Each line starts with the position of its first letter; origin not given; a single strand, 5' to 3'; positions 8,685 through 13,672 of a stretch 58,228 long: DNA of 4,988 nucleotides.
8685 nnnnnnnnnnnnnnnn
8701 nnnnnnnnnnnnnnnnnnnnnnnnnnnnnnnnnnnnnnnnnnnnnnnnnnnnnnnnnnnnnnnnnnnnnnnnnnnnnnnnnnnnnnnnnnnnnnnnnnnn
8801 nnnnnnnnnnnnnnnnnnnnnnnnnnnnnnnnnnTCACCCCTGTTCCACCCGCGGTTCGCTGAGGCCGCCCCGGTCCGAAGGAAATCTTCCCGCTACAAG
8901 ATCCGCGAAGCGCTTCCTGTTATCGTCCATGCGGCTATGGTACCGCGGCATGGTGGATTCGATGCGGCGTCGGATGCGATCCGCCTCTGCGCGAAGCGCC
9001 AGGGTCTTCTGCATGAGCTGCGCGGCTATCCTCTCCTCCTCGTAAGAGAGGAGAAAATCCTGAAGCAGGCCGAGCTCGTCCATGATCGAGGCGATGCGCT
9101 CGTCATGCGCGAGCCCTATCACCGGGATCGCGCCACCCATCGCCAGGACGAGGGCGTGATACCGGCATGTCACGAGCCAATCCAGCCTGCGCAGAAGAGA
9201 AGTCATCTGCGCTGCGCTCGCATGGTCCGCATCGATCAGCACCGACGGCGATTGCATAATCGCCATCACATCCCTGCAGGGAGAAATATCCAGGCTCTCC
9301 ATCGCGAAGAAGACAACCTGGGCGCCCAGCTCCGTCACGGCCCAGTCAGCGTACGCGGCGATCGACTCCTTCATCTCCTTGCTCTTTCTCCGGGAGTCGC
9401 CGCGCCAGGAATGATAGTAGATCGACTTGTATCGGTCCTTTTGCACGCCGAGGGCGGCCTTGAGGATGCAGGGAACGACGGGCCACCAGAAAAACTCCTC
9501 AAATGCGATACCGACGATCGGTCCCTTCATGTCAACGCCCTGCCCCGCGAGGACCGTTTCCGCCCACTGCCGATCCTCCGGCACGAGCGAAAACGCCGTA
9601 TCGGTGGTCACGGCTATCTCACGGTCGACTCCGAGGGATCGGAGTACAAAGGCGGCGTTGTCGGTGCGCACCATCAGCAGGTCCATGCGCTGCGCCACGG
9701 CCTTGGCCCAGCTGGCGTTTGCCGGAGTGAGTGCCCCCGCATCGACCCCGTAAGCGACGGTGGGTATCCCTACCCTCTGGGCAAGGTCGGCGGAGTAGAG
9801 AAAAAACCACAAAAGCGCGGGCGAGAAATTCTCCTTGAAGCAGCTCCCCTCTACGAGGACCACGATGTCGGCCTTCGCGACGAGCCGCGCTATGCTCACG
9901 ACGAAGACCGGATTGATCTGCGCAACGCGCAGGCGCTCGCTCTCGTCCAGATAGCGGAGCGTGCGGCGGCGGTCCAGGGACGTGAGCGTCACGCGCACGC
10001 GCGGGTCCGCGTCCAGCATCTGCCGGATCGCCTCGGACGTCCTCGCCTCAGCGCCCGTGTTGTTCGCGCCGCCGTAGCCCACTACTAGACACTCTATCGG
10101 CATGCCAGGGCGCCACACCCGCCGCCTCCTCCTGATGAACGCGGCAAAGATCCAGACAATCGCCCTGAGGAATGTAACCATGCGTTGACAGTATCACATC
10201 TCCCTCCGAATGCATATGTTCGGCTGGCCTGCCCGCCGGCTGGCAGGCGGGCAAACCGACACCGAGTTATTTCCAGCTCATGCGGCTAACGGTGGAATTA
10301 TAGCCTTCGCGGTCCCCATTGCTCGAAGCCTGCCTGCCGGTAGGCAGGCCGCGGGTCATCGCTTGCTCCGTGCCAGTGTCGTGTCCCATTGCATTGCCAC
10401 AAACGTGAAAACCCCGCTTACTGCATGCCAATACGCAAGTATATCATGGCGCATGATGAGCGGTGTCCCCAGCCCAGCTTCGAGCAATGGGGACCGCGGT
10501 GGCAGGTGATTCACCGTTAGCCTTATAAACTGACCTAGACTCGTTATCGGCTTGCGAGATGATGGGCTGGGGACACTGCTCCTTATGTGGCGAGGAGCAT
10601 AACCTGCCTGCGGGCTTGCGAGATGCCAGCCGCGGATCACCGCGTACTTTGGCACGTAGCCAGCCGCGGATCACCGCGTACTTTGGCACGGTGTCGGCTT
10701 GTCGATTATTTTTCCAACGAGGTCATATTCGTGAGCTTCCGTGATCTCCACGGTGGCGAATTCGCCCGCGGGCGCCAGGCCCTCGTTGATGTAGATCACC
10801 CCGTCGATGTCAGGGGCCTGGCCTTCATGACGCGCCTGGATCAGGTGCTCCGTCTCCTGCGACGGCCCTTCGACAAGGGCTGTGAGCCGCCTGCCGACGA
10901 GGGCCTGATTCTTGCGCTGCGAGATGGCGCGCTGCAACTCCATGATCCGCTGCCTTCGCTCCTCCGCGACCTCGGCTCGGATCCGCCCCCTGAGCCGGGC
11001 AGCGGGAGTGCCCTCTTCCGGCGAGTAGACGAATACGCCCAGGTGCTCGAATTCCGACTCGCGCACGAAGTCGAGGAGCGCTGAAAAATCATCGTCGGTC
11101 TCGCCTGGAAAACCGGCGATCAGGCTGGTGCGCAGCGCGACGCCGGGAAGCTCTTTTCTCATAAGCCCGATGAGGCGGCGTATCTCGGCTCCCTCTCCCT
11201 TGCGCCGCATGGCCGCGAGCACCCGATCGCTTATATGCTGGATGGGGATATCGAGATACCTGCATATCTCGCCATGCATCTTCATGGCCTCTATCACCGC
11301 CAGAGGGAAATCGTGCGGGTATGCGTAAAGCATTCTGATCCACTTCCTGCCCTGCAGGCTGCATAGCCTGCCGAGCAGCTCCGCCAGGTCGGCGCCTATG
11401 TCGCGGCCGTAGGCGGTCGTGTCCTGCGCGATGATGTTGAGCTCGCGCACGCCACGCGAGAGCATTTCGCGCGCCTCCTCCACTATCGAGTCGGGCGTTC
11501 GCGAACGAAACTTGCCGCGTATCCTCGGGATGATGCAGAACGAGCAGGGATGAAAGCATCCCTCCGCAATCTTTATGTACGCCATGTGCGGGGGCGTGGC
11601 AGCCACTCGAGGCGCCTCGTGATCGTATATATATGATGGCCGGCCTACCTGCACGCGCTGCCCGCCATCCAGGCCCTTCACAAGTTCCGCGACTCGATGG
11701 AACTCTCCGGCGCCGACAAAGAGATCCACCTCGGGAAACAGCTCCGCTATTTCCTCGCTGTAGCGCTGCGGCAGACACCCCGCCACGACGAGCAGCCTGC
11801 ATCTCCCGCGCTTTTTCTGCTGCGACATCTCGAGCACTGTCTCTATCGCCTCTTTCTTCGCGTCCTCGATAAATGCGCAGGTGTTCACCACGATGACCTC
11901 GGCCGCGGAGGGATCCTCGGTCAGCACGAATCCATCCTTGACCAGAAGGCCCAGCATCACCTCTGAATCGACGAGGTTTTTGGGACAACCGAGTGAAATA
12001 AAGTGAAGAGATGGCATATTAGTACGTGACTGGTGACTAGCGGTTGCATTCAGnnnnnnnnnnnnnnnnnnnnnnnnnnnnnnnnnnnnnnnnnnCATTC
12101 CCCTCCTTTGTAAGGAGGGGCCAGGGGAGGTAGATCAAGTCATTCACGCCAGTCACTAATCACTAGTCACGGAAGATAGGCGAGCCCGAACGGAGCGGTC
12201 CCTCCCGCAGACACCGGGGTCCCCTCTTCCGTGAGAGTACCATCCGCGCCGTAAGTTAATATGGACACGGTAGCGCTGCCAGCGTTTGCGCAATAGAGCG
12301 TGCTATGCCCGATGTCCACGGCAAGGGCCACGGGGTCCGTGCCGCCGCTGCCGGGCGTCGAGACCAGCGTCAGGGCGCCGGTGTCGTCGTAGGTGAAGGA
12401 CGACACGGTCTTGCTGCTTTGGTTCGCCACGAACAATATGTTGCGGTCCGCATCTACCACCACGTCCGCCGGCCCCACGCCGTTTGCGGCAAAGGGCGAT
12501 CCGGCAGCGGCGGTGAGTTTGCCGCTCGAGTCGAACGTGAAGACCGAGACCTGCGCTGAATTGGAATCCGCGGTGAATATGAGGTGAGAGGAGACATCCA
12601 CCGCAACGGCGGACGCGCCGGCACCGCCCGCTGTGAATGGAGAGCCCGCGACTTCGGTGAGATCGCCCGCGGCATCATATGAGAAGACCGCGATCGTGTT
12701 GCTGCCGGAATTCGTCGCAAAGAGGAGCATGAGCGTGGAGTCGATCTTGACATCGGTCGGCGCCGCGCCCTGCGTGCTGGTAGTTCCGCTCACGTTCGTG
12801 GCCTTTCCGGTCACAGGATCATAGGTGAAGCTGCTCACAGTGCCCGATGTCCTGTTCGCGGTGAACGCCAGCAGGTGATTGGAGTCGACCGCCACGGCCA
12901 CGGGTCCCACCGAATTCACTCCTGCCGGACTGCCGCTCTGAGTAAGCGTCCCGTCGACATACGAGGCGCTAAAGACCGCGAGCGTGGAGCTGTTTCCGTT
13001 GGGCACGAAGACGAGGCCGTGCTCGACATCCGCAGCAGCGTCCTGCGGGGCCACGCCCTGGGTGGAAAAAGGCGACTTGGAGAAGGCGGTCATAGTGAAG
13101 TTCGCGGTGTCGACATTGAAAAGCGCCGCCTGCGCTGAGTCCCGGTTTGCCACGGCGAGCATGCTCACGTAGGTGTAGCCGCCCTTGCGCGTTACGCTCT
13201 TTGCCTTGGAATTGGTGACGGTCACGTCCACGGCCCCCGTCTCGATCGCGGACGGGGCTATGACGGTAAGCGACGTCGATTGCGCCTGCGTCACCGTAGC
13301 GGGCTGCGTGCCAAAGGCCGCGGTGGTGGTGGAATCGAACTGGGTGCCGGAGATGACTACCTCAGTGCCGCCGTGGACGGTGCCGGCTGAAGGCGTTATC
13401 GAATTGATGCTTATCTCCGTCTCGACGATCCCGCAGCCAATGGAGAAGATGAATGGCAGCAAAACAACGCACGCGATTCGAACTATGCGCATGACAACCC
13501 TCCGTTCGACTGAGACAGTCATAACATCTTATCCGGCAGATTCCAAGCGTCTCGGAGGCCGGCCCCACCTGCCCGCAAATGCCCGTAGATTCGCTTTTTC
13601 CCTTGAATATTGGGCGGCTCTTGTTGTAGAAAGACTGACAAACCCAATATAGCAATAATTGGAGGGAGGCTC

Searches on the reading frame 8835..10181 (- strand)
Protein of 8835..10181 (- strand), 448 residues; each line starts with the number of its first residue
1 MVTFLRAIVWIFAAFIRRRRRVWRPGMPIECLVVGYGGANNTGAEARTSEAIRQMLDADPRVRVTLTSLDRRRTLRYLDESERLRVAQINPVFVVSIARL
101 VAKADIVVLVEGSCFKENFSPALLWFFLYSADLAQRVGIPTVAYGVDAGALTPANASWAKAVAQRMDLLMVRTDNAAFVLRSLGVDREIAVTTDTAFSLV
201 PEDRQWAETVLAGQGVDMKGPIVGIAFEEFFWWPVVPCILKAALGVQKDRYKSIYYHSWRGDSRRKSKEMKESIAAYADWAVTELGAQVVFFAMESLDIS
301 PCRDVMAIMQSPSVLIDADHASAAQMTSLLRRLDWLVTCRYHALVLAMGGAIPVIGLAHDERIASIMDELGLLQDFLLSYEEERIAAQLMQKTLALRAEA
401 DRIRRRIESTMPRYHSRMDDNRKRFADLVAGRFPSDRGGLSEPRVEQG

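Call 52: search_protein_families(library=pfam, proteins=[window:8835-10181:-], max_evalue=0.001)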
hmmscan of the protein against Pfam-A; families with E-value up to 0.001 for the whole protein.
window:8835-10181:- (448 aa): 1 family
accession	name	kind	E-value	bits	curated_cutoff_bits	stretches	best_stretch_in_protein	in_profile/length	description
PF04230.19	PS_pyruv_trans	-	2.5e-14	54.3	25.3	1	41-360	1-279/280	Polysaccharide pyruvyl transferase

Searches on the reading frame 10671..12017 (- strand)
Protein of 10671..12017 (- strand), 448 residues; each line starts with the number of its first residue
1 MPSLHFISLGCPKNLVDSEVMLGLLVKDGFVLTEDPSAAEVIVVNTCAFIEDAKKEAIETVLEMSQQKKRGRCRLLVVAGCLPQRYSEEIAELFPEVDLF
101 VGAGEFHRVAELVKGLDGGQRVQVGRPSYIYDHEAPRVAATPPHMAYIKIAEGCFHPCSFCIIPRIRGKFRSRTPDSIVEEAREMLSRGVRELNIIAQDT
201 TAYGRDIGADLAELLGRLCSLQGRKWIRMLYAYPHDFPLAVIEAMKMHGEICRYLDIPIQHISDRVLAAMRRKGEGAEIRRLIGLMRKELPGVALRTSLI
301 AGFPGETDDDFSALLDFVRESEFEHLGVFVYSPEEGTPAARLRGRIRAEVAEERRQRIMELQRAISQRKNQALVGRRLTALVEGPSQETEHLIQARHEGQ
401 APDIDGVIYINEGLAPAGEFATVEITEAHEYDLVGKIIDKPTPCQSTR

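Call 52: search_protein_families(library=pfam, proteins=[window:10671-12017:-], max_evalue=0.001)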
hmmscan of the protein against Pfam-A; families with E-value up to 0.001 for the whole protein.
window:10671-12017:- (448 aa): 4 families
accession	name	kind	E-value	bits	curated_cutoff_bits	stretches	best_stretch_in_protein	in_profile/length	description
PF00919.26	UPF0004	-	5.2e-28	97.4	27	1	5-102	3-98/98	Uncharacterized protein family UPF0004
PF04055.27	Radical_SAM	-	4.1e-24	86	29.5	1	149-318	2-166/166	Radical SAM superfamily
PF18693.7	TRAM_2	-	8.4e-18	64.8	27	1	374-438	1-63/63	TRAM domain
PF01938.26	TRAM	-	1.2e-05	25.5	21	1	372-437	2-60/61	TRAM domain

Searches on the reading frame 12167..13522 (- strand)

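Call 52: search_protein_families(library=pfam, proteins=[window:12167-13522:-], max_evalue=0.001)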
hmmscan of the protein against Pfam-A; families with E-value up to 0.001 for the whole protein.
window:12167-13522:- (451 aa): 4 families
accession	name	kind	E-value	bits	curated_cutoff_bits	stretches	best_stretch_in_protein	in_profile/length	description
PF10282.15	Lactonase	-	1.3e-30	107.3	21.7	3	319-437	9-128/344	Lactonase, 7-bladed beta-propeller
PF01833.30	TIG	-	5.5e-10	39.5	20.9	1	38-118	2-84/84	IPT/TIG domain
PF05593.20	RHS_repeat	-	2.3e-05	25.1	22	0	372-391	16-35/38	RHS Repeat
PF01436.27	NHL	-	0.00019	21.7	20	0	304-328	5-28/28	NHL repeat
